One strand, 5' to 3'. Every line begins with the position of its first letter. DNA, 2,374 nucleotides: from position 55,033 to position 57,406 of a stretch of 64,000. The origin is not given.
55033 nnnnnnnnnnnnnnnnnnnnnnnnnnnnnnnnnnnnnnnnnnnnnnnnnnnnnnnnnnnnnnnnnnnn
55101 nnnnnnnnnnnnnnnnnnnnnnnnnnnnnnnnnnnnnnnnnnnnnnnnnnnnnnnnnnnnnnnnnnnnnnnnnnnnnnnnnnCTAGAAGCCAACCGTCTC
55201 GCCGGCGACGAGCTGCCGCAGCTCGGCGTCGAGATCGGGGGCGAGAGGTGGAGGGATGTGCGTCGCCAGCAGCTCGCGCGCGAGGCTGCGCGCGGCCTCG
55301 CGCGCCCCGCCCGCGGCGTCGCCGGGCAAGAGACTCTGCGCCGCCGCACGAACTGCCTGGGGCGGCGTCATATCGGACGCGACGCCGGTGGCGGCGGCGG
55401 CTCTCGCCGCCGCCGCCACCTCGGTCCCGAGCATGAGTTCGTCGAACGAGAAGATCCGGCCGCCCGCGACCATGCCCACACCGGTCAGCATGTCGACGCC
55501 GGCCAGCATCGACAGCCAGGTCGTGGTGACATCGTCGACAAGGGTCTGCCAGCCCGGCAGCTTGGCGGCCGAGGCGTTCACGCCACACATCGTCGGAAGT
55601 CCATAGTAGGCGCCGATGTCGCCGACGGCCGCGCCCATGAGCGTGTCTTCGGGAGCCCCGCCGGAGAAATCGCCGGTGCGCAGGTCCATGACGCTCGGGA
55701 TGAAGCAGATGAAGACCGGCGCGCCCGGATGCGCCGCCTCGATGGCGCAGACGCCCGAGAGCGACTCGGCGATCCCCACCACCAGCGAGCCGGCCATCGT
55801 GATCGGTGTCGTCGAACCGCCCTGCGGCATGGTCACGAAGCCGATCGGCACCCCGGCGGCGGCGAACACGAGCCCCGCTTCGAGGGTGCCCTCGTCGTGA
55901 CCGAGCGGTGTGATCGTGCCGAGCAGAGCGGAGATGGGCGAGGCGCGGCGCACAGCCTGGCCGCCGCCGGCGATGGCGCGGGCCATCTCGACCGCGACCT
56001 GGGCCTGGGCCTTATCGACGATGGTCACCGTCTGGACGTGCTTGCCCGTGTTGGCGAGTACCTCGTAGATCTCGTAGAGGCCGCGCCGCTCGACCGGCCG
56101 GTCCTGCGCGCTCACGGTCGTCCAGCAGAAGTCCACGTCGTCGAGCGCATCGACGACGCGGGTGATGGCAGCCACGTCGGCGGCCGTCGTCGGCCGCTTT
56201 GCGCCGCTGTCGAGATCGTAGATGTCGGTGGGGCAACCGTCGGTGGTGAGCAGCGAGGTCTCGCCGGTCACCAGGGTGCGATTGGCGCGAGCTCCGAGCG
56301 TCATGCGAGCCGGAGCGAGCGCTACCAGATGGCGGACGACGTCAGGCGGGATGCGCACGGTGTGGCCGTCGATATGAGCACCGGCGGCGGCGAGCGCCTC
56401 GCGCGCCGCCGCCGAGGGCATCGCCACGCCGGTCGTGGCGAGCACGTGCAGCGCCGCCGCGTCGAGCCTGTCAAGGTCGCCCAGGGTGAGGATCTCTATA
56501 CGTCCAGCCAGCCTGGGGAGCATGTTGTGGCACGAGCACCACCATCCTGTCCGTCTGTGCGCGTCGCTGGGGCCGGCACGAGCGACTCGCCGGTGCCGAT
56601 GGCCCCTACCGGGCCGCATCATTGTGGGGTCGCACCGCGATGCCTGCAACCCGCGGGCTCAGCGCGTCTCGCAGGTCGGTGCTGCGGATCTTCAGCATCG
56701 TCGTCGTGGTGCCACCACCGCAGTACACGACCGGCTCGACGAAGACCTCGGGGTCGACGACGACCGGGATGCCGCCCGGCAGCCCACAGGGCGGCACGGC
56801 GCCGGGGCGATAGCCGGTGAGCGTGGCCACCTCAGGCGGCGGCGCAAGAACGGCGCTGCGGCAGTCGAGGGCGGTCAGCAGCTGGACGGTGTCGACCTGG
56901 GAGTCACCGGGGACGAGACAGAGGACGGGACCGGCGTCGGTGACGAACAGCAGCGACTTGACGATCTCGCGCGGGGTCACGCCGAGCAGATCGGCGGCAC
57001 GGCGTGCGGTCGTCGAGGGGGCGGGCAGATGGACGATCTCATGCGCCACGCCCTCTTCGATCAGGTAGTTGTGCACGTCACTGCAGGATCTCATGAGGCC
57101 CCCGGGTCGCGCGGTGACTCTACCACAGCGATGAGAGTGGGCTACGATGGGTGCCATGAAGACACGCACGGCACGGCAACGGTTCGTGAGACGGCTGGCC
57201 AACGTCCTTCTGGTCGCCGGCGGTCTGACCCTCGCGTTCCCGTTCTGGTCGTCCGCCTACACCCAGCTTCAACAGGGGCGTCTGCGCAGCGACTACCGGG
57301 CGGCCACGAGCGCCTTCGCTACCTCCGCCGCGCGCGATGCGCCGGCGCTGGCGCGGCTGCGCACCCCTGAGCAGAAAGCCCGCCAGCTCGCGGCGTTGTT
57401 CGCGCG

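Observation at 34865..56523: Co-directional island of about 21.7 kb joining MttB-family methyltransferases to a KamA / aminotransferase / BKACE module and amino-acid-type transporters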

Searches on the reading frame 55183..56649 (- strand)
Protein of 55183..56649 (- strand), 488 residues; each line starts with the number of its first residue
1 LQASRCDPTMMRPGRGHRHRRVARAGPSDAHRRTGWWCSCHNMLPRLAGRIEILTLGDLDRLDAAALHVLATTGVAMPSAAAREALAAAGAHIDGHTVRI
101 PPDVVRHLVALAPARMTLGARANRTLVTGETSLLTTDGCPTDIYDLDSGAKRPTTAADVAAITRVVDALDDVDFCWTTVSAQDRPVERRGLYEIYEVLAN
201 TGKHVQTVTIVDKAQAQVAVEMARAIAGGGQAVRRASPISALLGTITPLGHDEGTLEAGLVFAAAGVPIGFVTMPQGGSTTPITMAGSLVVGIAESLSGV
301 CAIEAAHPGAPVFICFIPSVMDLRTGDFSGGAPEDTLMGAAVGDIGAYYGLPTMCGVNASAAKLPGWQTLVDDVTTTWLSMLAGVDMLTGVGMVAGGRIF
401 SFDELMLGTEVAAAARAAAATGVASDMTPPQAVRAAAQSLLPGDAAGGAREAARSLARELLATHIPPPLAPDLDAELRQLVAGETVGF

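Call 6: search_protein_families(library=pfam, proteins=[window:55183-56649:-], max_evalue=0.01)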
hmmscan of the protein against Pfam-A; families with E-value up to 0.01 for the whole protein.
window:55183-56649:- (488 aa): 1 family
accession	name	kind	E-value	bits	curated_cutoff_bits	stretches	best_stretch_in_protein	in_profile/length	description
PF06253.16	MTTB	-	2.5e-62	211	25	1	42-424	22-406/500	Trimethylamine methyltransferase (MTTB)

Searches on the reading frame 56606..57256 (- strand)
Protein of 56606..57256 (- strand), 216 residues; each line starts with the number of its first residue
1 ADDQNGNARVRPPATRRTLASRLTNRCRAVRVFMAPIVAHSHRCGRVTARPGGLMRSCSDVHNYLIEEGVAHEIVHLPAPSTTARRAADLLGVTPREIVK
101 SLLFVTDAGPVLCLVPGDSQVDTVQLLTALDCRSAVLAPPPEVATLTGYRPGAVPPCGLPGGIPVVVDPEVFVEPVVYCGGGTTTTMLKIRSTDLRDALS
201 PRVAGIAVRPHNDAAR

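Call 19: search_protein_families(library=pfam, proteins=[window:56606-57256:-], max_evalue=0.001)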
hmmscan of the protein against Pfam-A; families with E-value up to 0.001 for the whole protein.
window:56606-57256:- (216 aa): 1 family
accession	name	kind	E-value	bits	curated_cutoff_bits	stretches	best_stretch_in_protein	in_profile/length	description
PF04073.20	tRNA_edit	-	7.1e-28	97.6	25.5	1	80-197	3-122/123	Aminoacyl-tRNA editing domain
